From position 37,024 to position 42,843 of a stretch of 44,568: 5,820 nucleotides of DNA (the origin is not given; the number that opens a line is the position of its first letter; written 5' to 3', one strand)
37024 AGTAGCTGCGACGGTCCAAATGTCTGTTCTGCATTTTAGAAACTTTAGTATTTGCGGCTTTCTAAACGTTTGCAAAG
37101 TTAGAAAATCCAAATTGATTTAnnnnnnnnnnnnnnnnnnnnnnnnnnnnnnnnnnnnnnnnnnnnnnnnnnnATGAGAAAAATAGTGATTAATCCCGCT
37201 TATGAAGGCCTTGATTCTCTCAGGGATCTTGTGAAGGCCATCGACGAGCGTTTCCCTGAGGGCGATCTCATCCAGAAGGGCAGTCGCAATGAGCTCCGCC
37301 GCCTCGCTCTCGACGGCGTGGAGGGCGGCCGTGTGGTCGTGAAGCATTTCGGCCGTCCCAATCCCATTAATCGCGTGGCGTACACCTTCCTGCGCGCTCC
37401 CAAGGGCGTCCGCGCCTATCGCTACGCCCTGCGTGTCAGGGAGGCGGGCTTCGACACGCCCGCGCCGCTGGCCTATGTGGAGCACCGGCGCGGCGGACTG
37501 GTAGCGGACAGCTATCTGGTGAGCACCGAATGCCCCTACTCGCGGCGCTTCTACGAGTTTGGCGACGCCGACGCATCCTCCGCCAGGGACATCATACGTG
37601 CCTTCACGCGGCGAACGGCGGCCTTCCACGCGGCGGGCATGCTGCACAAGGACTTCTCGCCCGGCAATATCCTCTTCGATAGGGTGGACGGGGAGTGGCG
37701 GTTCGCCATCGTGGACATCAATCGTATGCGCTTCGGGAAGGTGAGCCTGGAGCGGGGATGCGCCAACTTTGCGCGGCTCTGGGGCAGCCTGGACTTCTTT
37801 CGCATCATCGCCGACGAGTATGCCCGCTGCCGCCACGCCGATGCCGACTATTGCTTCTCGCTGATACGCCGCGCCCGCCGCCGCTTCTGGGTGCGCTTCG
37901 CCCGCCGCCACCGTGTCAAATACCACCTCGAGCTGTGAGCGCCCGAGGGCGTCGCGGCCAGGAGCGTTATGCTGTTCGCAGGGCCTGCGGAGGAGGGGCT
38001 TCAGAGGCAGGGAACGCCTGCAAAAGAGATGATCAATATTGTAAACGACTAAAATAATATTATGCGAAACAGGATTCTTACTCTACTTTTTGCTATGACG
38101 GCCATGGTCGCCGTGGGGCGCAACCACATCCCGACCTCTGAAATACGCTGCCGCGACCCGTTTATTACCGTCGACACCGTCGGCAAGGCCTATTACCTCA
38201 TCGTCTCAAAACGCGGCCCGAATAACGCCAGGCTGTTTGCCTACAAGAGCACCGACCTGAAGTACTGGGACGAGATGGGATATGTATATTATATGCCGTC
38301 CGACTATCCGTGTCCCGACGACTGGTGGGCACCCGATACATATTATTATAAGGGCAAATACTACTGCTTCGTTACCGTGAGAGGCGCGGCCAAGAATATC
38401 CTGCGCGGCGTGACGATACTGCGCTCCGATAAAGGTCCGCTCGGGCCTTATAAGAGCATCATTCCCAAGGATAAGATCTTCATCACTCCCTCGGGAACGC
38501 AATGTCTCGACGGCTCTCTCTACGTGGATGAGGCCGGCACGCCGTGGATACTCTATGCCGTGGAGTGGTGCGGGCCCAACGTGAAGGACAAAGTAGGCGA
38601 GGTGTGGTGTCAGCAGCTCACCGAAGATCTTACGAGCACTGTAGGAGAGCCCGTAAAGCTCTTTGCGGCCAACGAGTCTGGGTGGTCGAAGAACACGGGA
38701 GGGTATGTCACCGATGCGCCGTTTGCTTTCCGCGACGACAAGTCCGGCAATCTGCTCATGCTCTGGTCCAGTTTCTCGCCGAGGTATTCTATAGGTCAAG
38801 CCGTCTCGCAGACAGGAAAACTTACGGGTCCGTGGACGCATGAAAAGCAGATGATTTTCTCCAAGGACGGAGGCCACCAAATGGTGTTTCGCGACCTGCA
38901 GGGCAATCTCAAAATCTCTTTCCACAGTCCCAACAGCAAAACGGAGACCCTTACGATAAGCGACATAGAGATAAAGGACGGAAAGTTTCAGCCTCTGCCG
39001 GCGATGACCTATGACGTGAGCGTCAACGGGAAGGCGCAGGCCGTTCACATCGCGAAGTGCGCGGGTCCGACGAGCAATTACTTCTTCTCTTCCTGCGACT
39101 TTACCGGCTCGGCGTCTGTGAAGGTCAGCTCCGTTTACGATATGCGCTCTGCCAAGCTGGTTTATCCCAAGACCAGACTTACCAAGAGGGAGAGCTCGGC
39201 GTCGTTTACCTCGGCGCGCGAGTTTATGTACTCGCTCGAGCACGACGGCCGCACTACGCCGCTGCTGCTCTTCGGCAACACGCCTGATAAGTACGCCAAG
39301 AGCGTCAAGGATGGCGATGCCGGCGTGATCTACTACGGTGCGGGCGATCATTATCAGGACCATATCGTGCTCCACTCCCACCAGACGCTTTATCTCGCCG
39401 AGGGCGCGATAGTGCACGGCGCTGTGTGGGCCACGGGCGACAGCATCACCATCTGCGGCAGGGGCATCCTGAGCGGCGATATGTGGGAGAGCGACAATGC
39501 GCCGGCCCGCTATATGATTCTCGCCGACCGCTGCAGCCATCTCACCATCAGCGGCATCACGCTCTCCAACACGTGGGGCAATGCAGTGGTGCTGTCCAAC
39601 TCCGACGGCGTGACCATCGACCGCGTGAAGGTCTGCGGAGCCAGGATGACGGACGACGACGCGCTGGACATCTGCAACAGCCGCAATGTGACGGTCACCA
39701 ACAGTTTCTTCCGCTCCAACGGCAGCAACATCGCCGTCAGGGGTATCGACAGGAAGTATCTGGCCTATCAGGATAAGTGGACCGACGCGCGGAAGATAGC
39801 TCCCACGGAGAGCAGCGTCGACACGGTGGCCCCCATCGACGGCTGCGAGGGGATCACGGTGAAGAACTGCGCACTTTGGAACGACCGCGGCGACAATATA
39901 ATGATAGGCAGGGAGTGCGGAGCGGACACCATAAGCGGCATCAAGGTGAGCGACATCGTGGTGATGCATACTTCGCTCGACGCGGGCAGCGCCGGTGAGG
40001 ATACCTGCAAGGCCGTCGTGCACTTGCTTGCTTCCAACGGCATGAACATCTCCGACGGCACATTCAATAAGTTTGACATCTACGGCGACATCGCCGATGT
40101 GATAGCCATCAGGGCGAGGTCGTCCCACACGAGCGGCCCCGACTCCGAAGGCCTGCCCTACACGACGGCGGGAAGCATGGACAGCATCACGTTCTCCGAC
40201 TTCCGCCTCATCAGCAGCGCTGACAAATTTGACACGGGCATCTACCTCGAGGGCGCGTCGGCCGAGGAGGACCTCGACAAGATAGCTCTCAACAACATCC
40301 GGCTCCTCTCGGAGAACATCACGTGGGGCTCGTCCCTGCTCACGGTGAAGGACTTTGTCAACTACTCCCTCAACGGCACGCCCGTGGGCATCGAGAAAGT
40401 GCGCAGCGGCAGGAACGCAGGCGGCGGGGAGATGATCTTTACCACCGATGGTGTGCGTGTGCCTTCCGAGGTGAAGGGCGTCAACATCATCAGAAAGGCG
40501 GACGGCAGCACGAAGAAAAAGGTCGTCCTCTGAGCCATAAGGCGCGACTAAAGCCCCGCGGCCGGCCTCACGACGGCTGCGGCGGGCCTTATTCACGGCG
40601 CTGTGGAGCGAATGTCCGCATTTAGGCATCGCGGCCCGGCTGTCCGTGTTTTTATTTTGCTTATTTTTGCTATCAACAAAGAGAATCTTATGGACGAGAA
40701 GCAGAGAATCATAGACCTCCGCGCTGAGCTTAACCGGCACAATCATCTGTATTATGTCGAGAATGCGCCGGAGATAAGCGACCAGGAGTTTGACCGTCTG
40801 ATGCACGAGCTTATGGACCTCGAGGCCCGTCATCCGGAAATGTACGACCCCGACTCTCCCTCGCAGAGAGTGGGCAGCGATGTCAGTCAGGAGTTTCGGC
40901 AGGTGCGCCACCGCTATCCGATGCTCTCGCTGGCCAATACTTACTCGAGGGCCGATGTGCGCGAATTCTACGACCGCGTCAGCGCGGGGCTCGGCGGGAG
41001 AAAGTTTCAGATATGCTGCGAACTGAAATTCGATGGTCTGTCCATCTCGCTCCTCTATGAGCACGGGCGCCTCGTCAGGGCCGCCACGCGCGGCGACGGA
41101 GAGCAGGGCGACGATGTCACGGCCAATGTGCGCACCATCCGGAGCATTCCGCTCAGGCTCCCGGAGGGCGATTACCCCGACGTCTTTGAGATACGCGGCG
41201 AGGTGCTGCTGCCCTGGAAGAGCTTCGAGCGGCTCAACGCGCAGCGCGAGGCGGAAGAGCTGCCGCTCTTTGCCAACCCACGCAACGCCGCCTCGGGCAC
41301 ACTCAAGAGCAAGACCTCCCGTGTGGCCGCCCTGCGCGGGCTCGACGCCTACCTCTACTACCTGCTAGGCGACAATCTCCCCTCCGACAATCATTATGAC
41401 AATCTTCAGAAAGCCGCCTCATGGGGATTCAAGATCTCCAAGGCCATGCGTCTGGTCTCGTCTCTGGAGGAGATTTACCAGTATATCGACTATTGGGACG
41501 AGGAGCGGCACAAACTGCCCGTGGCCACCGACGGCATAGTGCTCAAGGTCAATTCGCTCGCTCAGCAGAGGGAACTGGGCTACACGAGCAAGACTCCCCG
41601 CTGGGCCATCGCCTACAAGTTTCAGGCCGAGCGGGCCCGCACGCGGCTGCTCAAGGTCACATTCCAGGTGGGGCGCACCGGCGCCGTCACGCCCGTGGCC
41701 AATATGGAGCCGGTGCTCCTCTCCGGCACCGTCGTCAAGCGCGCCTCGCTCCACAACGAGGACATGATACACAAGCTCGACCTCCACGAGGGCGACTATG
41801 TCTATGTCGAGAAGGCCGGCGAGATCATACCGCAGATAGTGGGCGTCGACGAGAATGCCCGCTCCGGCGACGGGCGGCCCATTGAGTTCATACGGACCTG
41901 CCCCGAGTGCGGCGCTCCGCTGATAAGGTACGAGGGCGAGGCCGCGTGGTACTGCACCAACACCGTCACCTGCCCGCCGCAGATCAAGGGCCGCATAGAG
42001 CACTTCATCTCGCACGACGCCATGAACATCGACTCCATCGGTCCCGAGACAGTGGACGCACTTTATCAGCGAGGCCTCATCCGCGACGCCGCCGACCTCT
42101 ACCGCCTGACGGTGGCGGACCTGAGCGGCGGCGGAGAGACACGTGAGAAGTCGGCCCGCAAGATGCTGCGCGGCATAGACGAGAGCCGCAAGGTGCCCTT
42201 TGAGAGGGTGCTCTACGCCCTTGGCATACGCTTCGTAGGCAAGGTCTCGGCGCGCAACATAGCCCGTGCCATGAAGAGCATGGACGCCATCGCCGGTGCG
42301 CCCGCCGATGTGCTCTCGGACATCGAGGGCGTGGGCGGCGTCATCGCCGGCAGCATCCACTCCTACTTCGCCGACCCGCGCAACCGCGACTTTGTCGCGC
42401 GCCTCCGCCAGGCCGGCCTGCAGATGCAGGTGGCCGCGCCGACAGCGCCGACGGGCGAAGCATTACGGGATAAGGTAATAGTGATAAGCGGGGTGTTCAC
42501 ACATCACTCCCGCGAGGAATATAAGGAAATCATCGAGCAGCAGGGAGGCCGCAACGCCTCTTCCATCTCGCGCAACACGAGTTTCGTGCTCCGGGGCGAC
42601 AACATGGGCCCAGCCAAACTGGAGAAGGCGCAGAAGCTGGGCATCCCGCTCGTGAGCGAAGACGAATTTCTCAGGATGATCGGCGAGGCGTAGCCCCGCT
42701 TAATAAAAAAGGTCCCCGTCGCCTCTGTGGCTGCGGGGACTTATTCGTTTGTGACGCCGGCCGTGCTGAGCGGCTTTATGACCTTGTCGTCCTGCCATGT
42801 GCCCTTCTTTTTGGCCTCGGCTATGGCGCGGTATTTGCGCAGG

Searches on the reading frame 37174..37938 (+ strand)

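Call 31: search_protein_families(library=pfam, proteins=[window:37174-37938:+])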
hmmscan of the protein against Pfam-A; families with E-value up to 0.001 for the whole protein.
window:37174-37938:+ (254 aa): 2 families
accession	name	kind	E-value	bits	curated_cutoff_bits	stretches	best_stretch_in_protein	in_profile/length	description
PF06293.20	Kdo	-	7.4e-07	29.3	21.3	1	68-186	49-170/207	Lipopolysaccharide kinase (Kdo/WaaP) family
PF01636.29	APH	-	0.00051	20.3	23.2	0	139-190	153-202/239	Phosphotransferase enzyme family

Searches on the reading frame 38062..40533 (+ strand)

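Call 31: search_protein_families(library=pfam, proteins=[window:38062-40533:+])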
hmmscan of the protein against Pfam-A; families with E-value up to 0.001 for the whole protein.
window:38062-40533:+ (823 aa): 3 families
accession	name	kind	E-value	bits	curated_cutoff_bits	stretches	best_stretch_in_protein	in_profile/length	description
PF04616.20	Glyco_hydro_43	-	5.7e-31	108.4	32.2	1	24-308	4-287/288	Glycosyl hydrolases family 43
PF13229.12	Beta_helix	-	5.4e-05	23.3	25.9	1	486-567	3-82/158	Right handed beta helix region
PF00295.23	Glyco_hydro_28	-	6.5e-05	22.6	22.9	1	484-560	92-169/324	Glycosyl hydrolases family 28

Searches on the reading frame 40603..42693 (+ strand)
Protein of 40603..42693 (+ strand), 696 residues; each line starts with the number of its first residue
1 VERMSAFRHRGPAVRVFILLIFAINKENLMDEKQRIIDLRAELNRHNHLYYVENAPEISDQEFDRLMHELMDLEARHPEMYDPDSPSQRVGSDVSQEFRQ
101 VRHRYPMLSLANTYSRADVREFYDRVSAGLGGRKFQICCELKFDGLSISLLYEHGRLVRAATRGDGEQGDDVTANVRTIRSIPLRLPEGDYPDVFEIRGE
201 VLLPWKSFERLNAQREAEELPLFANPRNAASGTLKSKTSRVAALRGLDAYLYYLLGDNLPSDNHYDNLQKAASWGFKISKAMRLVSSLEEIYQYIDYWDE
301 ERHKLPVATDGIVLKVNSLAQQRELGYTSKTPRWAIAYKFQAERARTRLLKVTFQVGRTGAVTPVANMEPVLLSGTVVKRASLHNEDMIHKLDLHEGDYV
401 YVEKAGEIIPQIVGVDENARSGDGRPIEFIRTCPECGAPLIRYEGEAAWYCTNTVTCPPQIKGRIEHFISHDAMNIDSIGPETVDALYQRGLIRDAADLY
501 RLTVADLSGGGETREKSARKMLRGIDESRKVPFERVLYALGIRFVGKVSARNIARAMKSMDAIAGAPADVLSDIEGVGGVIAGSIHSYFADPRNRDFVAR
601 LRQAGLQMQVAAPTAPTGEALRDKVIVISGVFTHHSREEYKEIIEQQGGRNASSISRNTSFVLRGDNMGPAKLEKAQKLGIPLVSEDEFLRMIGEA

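Call 31: search_protein_families(library=pfam, proteins=[window:40603-42693:+])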
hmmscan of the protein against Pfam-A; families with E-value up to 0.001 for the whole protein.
window:40603-42693:+ (696 aa): 7 families
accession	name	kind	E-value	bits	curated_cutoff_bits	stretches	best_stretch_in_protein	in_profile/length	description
PF01653.23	DNA_ligase_aden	-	5.1e-88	295.3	27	1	96-343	2-253/253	NAD-dependent DNA ligase adenylation domain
PF03120.22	DNA_ligase_OB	-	2.7e-33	114.1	32.9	1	347-422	2-77/79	NAD-dependent DNA ligase OB-fold domain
PF12826.13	HHH_2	-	3.3e-19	69.2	27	1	535-598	1-64/64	Helix-hairpin-helix motif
PF00533.33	BRCT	-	3.5e-13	50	21.3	1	620-693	5-78/78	BRCA1 C Terminus (BRCT) domain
PF22745.1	Nlig-Ia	-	1.2e-12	48.7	27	1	35-81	5-51/92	DNA ligase-like, N-terminal NAD+-binding domain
PF03119.21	DNA_ligase_ZBD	-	1.5e-12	47.6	25.8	1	432-458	1-26/27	NAD-dependent DNA ligase C4 zinc finger domain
PF14520.12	HHH_5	-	1.4e-07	32.3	27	0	540-586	5-52/57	Helix-hairpin-helix domain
